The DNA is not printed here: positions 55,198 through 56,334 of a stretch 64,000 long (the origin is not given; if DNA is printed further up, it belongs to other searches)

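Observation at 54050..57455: Candidate lipid-linked mannosylation module: a DPM1/GtrB-like GT2 flanked by GT-C membrane glycosyltransferases, with manC in the locus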

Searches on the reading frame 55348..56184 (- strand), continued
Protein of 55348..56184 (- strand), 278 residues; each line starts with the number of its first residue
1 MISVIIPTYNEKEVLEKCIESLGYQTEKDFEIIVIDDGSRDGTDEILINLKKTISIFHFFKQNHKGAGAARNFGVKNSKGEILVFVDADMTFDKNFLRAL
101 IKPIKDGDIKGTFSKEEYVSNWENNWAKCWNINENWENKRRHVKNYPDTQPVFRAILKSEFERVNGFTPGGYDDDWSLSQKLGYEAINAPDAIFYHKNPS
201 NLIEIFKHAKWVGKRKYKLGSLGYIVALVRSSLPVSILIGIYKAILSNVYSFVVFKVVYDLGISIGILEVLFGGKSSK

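Call 31: search_protein_families(library=pfam, proteins=[P0256, P0276, P0288, P0383, P0385, P0344, P0343], max_evalue=0.001)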
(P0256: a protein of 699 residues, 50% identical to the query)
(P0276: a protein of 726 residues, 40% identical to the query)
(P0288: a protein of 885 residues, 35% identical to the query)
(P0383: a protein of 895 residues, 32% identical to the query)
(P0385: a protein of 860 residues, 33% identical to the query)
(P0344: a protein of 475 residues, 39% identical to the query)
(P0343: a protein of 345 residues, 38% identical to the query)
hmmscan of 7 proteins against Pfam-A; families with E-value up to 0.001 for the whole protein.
P0256 (699 aa): 4 families
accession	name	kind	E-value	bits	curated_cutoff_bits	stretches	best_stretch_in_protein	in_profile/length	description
PF00535.33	Glycos_transf_2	-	2.2e-35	122.5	23.3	1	6-162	1-166/168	Glycosyl transferase family 2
PF13641.12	Glyco_tranf_2_3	-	5e-14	53.3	27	1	5-204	3-220/230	Glycosyltransferase like family 2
PF10111.15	Glyco_tranf_2_2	-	1.6e-12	47.9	27.3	1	6-100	1-104/276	Glycosyltransferase like family 2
PF13231.12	PMT_2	-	1.5e-11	45.2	26.1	1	316-466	2-157/160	Dolichyl-phosphate-mannose-protein mannosyltransferase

P0276 (726 aa): 8 families
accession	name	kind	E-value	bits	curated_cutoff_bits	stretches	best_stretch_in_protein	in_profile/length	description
PF00535.33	Glycos_transf_2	-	1e-38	133.3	23.3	1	453-611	1-164/168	Glycosyl transferase family 2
PF00534.26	Glycos_transf_1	-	1.4e-24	87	26.4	1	273-411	25-166/172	Glycosyl transferases group 1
PF13692.12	Glyco_trans_1_4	-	4.8e-22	79.2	27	1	270-403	7-142/142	Glycosyl transferases group 1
PF13439.12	Glyco_transf_4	-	3.4e-20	73.2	28.5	2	17-136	3-113/170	Glycosyltransferase Family 4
PF13579.12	Glyco_trans_4_4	-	3e-18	67.1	29.7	2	17-140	2-117/158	Glycosyl transferase 4-like domain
PF13641.12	Glyco_tranf_2_3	-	3.2e-16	60.5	27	1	452-566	3-122/230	Glycosyltransferase like family 2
PF10111.15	Glyco_tranf_2_2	-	1.3e-13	51.5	27.3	1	453-551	1-103/276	Glycosyltransferase like family 2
PF13704.12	Glyco_tranf_2_4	-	0.00011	23.1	27.5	1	460-539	2-81/98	Glycosyl transferase family 2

P0288 (885 aa): 3 families
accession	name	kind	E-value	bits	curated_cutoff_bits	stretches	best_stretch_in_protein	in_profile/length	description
PF00535.33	Glycos_transf_2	-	7.3e-60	202.1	23.3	2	618-771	2-165/168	Glycosyl transferase family 2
PF13641.12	Glyco_tranf_2_3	-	1.3e-25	91.2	27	2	299-506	1-220/230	Glycosyltransferase like family 2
PF10111.15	Glyco_tranf_2_2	-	2.9e-11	43.8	27.3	1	642-710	28-103/276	Glycosyltransferase like family 2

P0383 (895 aa): 5 families
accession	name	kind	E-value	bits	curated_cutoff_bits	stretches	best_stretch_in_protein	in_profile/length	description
PF00535.33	Glycos_transf_2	-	1.2e-58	198.2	23.3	2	627-778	1-162/168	Glycosyl transferase family 2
PF13641.12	Glyco_tranf_2_3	-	1e-32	114.5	27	2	624-746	1-133/230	Glycosyltransferase like family 2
PF10111.15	Glyco_tranf_2_2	-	1.5e-15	57.9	27.3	2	627-719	1-102/276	Glycosyltransferase like family 2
PF02661.23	Fic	-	3e-11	44.4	24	1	69-155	5-90/93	Fic/DOC family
PF12804.13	NTP_transf_3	-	4.3e-06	27.4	27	0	344-425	34-118/160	MobA-like NTP transferase domain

P0385 (860 aa): 3 families
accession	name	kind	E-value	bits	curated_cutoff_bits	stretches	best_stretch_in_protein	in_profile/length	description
PF00535.33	Glycos_transf_2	-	2.3e-54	184.3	23.3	2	591-708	1-127/168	Glycosyl transferase family 2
PF13641.12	Glyco_tranf_2_3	-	3.1e-27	96.5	27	2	587-711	1-134/230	Glycosyltransferase like family 2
PF10111.15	Glyco_tranf_2_2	-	9.7e-09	35.5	27.3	1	592-681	2-100/276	Glycosyltransferase like family 2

P0344 (475 aa): 5 families
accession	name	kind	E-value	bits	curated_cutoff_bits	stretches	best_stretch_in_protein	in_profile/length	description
PF00535.33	Glycos_transf_2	-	3.3e-31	108.9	23.3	1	209-363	1-164/168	Glycosyl transferase family 2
PF00005.33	ABC_tran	-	2.9e-13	51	25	1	1-117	16-135/137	ABC transporter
PF13641.12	Glyco_tranf_2_3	-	8.8e-13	49.2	27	1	208-330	3-134/230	Glycosyltransferase like family 2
PF10111.15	Glyco_tranf_2_2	-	3.2e-09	37.1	27.3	1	209-303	1-103/276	Glycosyltransferase like family 2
PF13304.12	AAA_21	-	0.00073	20.1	27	0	1-17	4-20/304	AAA domain, putative AbiEii toxin, Type IV TA system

P0343 (345 aa): 4 families
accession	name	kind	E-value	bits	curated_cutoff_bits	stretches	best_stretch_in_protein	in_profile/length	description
PF00535.33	Glycos_transf_2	-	5.1e-33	114.8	23.3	1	65-235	1-167/168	Glycosyl transferase family 2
PF13641.12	Glyco_tranf_2_3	-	2.1e-18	67.6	27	1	62-250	1-190/230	Glycosyltransferase like family 2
PF10111.15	Glyco_tranf_2_2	-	6.7e-13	49.2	27.3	1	65-174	1-115/276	Glycosyltransferase like family 2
PF13704.12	Glyco_tranf_2_4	-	2e-05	25.4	27.5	1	72-155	2-83/98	Glycosyl transferase family 2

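Call 40: predict_structure(alignment_id=A2)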
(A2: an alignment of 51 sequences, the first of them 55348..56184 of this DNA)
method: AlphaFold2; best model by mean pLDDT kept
length: 278 residues; sequences in the alignment: 51
mean_pLDDT: 95.9   pTM: 0.90
mean pLDDT of the five models: 95.9, 95.9, 95.8, 95.5, 95.3
residues with pLDDT >= 90: 261; 70-90: 13; 50-70: 4; < 50: 0
segments of 3 or more residues with pLDDT < 50: none
pLDDT, mean of each block of 10 residues (from residue 1): 97 96 98 97 96 96 94 98 97 99 97 98 98 97 96 98 94 86 98 97 97 91 96 98 98 99 97 78
secondary structure, 60 per line:
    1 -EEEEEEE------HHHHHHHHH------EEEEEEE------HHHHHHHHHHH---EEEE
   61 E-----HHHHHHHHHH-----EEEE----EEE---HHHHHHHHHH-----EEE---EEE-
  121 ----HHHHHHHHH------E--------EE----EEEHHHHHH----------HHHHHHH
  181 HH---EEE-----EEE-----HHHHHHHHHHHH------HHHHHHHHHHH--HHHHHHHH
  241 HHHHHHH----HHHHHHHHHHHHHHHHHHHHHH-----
elements in order: E2-8 H15-23 E30-36 H43-53 E57-61 H67-76 E82-85 E90-92 H96-105 E111-113 E117-119 H125-133 E155-157 H158-163 H174-182 E186-188 E194-196 H202-213 H220-230 H233-247 H252-273

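Call 42: fold_search(model_id=the predicted structure, library=pdb)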
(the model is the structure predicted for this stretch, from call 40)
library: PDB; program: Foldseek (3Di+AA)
matches with E <= 10: 1401; with E <= 0.001: 331
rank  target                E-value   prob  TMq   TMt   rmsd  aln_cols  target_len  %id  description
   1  5hea_A                4.5e-14  1.00  0.54  0.55  11.0       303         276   20  CgT structure in hexamer (released 2016-08-31)
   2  8bz6_B                4.0e-13  1.00  0.56  0.27   9.3       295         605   19  Crystal structure of the L. monocytogenes RmlT in complex with UDP-glucose (released 2023-12-27)
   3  8bz7_A                4.2e-13  1.00  0.53  0.26   9.6       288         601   18  Crystal structure of the L. monocytogenes RmlT in complex with TDP-rhamnose (released 2023-12-27)
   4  9gzk_C                9.2e-13  1.00  0.54  0.27   9.7       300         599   17  Crystal structure of the L. monocytogenes RmlT in complex with 4-RboP-(CH2)6NH2 (released 2024-12-18)
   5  8bz7_E                1.1e-12  1.00  0.54  0.26   8.7       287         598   19  Crystal structure of the L. monocytogenes RmlT in complex with TDP-rhamnose (released 2023-12-27)
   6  8bz7_B                1.2e-12  1.00  0.54  0.26   8.7       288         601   18  Crystal structure of the L. monocytogenes RmlT in complex with TDP-rhamnose (released 2023-12-27)
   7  8bz7_D                1.4e-12  1.00  0.54  0.26   9.4       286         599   19  Crystal structure of the L. monocytogenes RmlT in complex with TDP-rhamnose (released 2023-12-27)
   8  8bz8_E                1.7e-12  1.00  0.55  0.27   8.7       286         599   18  Crystal structure of the L. monocytogenes RmlT D198A variant in complex with TDP-rhamnose (released 2023-12-27)
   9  8bz5_B                1.7e-12  1.00  0.54  0.26   9.9       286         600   20  Crystal structure of the L. monocytogenes RmlT in complex with HEPES (released 2023-12-27)
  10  8bz8_B                1.8e-12  1.00  0.54  0.26   9.8       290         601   18  Crystal structure of the L. monocytogenes RmlT D198A variant in complex with TDP-rhamnose (released 2023-12-27)
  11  2z86_A                2.7e-12  1.00  0.58  0.29   6.4       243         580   22  Crystal structure of chondroitin polymerase from Escherichia coli strain K4 (K4CP) complexed with UDP-GlcUA and UDP (released 2008-09-16)
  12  8bz7_C                3.1e-12  1.00  0.54  0.26   9.2       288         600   18  Crystal structure of the L. monocytogenes RmlT in complex with TDP-rhamnose (released 2023-12-27)
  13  8bz8_A                5.3e-12  1.00  0.54  0.26   9.2       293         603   19  Crystal structure of the L. monocytogenes RmlT D198A variant in complex with TDP-rhamnose (released 2023-12-27)
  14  8bz5_A                5.3e-12  1.00  0.53  0.26   9.6       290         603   19  Crystal structure of the L. monocytogenes RmlT in complex with HEPES (released 2023-12-27)
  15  6h21_A                6.0e-12  1.00  0.54  0.49  12.3       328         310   19  TarP-UDP-GlcNAc-Mn (released 2018-09-26)
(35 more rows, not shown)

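Call 45: search_solved_structures(query=A2, max_evalue=0.001, show_alignments=0)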
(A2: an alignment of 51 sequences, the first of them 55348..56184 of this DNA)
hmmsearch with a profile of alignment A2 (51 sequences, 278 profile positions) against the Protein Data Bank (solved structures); distinct sequences matched with E-value up to 0.001: 62 (the best 60 are shown).
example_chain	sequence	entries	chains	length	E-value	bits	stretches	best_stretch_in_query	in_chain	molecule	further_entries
2z87_A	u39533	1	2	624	2.8e-38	134.8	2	4-182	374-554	Chondroitin synthase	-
2z86_A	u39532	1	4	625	2.8e-38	134.8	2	4-182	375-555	Chondroitin synthase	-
5hea_A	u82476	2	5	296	2.5e-31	112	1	4-107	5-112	Putative glycosyltransferase (GalT1)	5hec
5tze_C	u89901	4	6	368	1.6e-26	96.2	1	5-108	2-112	Glycosyl transferase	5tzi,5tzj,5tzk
5tz8_A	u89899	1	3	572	2.1e-26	95.8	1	5-108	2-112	Glycosyl transferase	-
3bcv_A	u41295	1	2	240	6.9e-25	90.8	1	4-113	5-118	Putative glycosyltransferase protein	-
6p61_A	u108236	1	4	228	3.2e-24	88.6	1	3-104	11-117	Glycosyltransferase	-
8vh7_A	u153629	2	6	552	1.3e-21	80.1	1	4-108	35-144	Heparosan synthase B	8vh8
8viw_A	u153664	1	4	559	1.3e-21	80.1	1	4-108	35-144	Heparosan synthase B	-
5mlz_A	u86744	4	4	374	1.3e-21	80.1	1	3-114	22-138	Dolichol monophosphate mannose synthase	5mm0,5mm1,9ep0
6yv7_B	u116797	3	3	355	2.7e-20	75.8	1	4-202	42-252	Glycosyl transferase, family 2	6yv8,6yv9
6yv7_A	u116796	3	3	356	2.7e-20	75.7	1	4-202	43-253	Glycosyl transferase, family 2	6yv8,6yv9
9omh_A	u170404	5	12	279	1.4e-18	70.1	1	5-99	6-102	Glycosyltransferase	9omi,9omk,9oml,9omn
9omm_A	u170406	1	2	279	1.4e-18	70.1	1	5-99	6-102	Glycosyltransferase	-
9omj_A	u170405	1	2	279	1.5e-18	70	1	5-99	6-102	Glycosyltransferase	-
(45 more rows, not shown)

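Call 48: find_related_loci(query=A3, collection=genome_contigs, flank=4000)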
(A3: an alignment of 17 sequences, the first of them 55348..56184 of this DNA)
Query A3 (278 aa) in genome_contigs; peptide patterns used: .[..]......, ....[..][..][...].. (x = any residue, [..] = any of these).
300 stretches matched a pattern; 261 encode a relative of the query (tblastn E <= 1e-3); the best 80 are kept; 80 distinct loci.
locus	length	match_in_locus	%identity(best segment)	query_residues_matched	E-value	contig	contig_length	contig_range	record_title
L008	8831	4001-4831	71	2-278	2e-135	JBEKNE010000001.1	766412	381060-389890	MAG: Candidatus Microgenomates bacterium isolate SPRUCE 40 SPRUCE_40_1, whole genome shotgun sequence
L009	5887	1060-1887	70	2-278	1e-131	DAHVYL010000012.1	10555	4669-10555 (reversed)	MAG TPA_asm: Candidatus Woesebacteria bacterium isolate clean783 NODE_12_length_10555_cov_3.761882, whole genome shotgun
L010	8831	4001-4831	70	2-278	3e-130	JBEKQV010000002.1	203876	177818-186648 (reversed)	MAG: Candidatus Microgenomates bacterium isolate SPRUCE 496 SPRUCE_496_2, whole genome shotgun sequence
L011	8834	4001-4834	70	1-278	1e-129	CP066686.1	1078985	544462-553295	MAG: Candidatus Woesebacteria bacterium isolate NC_groundwater_442_Ag_B-0.1um_40_41 chromosome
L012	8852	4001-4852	67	1-278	2e-126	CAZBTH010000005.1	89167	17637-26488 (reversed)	MAG TPA_asm: uncultured Gammaproteobacteria bacterium isolate SRP062349_co2_276 genome assembly, contig: NODE_157_length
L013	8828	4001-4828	66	2-278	5e-126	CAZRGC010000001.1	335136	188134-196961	MAG TPA_asm: uncultured Gammaproteobacteria bacterium isolate SRP173033_co1_108 genome assembly, contig: NODE_18_length_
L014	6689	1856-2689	68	1-278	1e-125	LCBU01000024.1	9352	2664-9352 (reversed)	MAG: Candidatus Woesebacteria bacterium GW2011_GWA1_41_7 UU74_C0024, whole genome shotgun sequence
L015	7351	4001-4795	68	7-271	2e-125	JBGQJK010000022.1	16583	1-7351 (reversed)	MAG: Patescibacteria group bacterium isolate OBJ2_061818_070_25 k141_1238582_length_16583_cov_7.0229, whole genome shotg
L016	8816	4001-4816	68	2-273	4e-125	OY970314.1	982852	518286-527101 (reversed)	MAG: Candidatus Woesebacteria bacterium isolate MFD01299.bin.c.5 genome assembly, chromosome: 1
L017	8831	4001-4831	67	2-278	1e-124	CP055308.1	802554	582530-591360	MAG: Candidatus Woesebacteria bacterium isolate Ch104a chromosome, complete genome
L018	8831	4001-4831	66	2-278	3e-124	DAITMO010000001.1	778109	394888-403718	MAG TPA_asm: Patescibacteria group bacterium isolate CTOTU7669 NODE_3_length_778109_cov_12.319549, whole genome shotgun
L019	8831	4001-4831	66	1-278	7e-124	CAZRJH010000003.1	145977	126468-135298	MAG TPA_asm: uncultured Gammaproteobacteria bacterium isolate SRP342105_co1_321 genome assembly, contig: NODE_121_length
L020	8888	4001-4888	63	2-278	9e-122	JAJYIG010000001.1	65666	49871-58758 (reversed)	MAG: bacterium isolate DBS2-1.bin114 NODE_708_length_65666_cov_4.045988, whole genome shotgun sequence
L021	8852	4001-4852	64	2-278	1e-121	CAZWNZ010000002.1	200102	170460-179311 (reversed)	MAG TPA_asm: uncultured Gammaproteobacteria bacterium isolate SRP192927_co3_839 genome assembly, contig: NODE_33_length_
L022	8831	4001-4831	68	1-277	1e-128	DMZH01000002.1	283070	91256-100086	MAG TPA_asm: Candidatus Woesebacteria bacterium isolate UBA8517 contig_17954, whole genome shotgun sequence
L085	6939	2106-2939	53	2-278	6e-91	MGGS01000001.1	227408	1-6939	MAG: Candidatus Woesebacteria bacterium RIFCSPHIGHO2_02_FULL_42_20 rifcsphigho2_02_scaffold_107, whole genome shotgun se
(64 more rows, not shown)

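Call 50: find_encoding_contigs(protein=P0256, flank=6000, max_places=4)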
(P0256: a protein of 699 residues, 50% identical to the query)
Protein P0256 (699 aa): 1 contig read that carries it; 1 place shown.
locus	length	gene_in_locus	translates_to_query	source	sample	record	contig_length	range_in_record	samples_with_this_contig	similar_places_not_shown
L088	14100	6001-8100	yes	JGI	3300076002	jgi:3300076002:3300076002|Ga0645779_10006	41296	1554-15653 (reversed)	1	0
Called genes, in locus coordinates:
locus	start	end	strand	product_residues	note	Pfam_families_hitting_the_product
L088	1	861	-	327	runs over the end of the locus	PF00106:adh_short (faint), PF01073:3Beta_HSD, PF01370:Epimerase, PF02719:Polysacc_synt_2 (faint), PF04321:RmlD_sub_bind, PF16363:GDP_Man_Dehyd, PF07993:NAD_binding_4 (faint)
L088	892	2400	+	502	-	PF09913:DUF2142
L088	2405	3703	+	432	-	PF01943:Polysacc_synt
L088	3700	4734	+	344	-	PF00534:Glycos_transf_1, PF13692:Glyco_trans_1_4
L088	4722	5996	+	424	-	-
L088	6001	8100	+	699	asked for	PF00535:Glycos_transf_2, PF10111:Glyco_tranf_2_2, PF13641:Glyco_tranf_2_3, PF13231:PMT_2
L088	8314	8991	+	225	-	-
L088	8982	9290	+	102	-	-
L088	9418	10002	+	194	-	PF13439:Glyco_transf_4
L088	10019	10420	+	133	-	PF13692:Glyco_trans_1_4, PF00534:Glycos_transf_1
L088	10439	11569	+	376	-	PF13439:Glyco_transf_4 (weak), PF20706:GT4-conflict (weak), PF00534:Glycos_transf_1, PF13692:Glyco_trans_1_4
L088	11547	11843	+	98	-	-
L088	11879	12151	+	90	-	PF00132:Hexapep, PF14602:Hexapep_2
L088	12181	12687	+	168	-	PF01936:NYN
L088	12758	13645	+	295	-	PF00535:Glycos_transf_2, PF10111:Glyco_tranf_2_2 (faint), PF13641:Glyco_tranf_2_3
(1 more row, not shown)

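Call 51: find_encoding_contigs(protein=P0291, flank=5000, max_places=2)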
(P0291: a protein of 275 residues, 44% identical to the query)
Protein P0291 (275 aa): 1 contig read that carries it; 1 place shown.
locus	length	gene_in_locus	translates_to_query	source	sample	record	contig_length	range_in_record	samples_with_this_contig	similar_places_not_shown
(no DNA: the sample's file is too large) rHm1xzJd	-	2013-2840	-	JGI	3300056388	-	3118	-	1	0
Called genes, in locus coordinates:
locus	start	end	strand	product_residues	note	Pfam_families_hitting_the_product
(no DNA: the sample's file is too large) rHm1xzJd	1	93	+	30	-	?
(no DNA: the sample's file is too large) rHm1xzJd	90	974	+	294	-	PF13489:Methyltransf_23, PF01209:Ubie_methyltran, PF07021:MetW, PF13649:Methyltransf_25, PF13847:Methyltransf_31, PF08241:Methyltransf_11, PF08242:Methyltransf_12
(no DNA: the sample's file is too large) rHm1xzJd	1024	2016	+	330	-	PF13578:Methyltransf_24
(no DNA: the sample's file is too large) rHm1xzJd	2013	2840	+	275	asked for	PF00535:Glycos_transf_2, PF10111:Glyco_tranf_2_2, PF13641:Glyco_tranf_2_3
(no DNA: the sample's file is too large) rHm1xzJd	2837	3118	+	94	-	?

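Call 52: find_encoding_contigs(protein=P0302, flank=5000, max_places=2)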
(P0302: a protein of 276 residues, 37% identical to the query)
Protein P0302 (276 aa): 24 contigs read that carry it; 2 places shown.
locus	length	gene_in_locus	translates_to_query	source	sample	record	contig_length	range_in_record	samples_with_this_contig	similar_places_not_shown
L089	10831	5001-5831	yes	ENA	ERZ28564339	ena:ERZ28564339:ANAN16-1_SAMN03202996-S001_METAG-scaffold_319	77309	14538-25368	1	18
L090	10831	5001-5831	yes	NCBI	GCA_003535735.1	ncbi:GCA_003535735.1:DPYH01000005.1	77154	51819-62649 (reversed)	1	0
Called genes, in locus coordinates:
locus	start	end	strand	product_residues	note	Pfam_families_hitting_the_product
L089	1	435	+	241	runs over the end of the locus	PF08241:Methyltransf_11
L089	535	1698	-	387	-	PF13439:Glyco_transf_4, PF13579:Glyco_trans_4_4, PF00534:Glycos_transf_1, PF13692:Glyco_trans_1_4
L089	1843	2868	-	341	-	PF00535:Glycos_transf_2, PF13641:Glyco_tranf_2_3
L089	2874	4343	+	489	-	PF01943:Polysacc_synt, PF13440:Polysacc_synt_3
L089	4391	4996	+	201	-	PF08241:Methyltransf_11, PF13649:Methyltransf_25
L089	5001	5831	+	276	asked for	PF00535:Glycos_transf_2, PF10111:Glyco_tranf_2_2 (faint), PF13641:Glyco_tranf_2_3 (weak)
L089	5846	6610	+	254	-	PF01209:Ubie_methyltran, PF03141:Methyltransf_29 (weak), PF05175:MTS (faint), PF13489:Methyltransf_23, PF08241:Methyltransf_11, PF08242:Methyltransf_12, PF13649:Methyltransf_25, PF13847:Methyltransf_31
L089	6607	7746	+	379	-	PF13439:Glyco_transf_4 (weak), PF00534:Glycos_transf_1, PF13692:Glyco_trans_1_4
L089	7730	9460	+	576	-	PF02366:PMT (weak), PF13231:PMT_2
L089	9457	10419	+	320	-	PF00535:Glycos_transf_2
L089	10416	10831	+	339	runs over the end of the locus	PF01408:GFO_IDH_MocA, PF03447:NAD_binding_3 (weak), PF22725:GFO_IDH_MocA_C3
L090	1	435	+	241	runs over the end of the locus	PF08241:Methyltransf_11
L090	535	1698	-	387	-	PF13439:Glyco_transf_4, PF13579:Glyco_trans_4_4, PF00534:Glycos_transf_1, PF13692:Glyco_trans_1_4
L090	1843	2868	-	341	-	PF00535:Glycos_transf_2, PF13641:Glyco_tranf_2_3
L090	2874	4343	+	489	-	PF01943:Polysacc_synt, PF13440:Polysacc_synt_3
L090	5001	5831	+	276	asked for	PF00535:Glycos_transf_2, PF10111:Glyco_tranf_2_2 (faint), PF13641:Glyco_tranf_2_3 (weak)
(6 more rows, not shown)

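Call 53: find_encoding_contigs(protein=P0273, flank=5000, max_places=2)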
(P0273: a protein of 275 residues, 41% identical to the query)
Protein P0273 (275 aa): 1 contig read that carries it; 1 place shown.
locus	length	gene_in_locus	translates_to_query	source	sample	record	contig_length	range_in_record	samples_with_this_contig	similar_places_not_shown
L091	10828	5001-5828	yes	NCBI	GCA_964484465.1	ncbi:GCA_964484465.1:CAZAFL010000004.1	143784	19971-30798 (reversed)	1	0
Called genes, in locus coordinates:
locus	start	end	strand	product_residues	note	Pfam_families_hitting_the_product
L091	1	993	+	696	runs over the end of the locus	PF13385:Laminin_G_3, PF12371:TMEM131_like_N (faint), PF15780:ASH, PF22073:Cep192_D4, PF18962:Por_Secre_tail (weak)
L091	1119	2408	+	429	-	PF00251:Glyco_hydro_32N (faint), PF22847:Glyco_hydro_43_rel (faint), PF04041:Glyco_hydro_130 (weak), PF18962:Por_Secre_tail (faint)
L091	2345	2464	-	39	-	-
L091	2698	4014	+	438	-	PF13440:Polysacc_synt_3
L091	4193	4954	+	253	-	PF05050:Methyltransf_21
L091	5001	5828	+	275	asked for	PF00535:Glycos_transf_2, PF10111:Glyco_tranf_2_2, PF13641:Glyco_tranf_2_3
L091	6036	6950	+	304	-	PF05711:TylF, PF13578:Methyltransf_24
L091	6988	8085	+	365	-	PF01041:DegT_DnrJ_EryC1, PF01212:Beta_elim_lyase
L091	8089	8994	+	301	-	-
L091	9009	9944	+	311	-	PF01073:3Beta_HSD, PF01370:Epimerase, PF04321:RmlD_sub_bind, PF05368:NmrA, PF13460:NAD_binding_10, PF16363:GDP_Man_Dehyd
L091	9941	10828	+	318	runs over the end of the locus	PF01370:Epimerase, PF04321:RmlD_sub_bind (weak), PF16363:GDP_Man_Dehyd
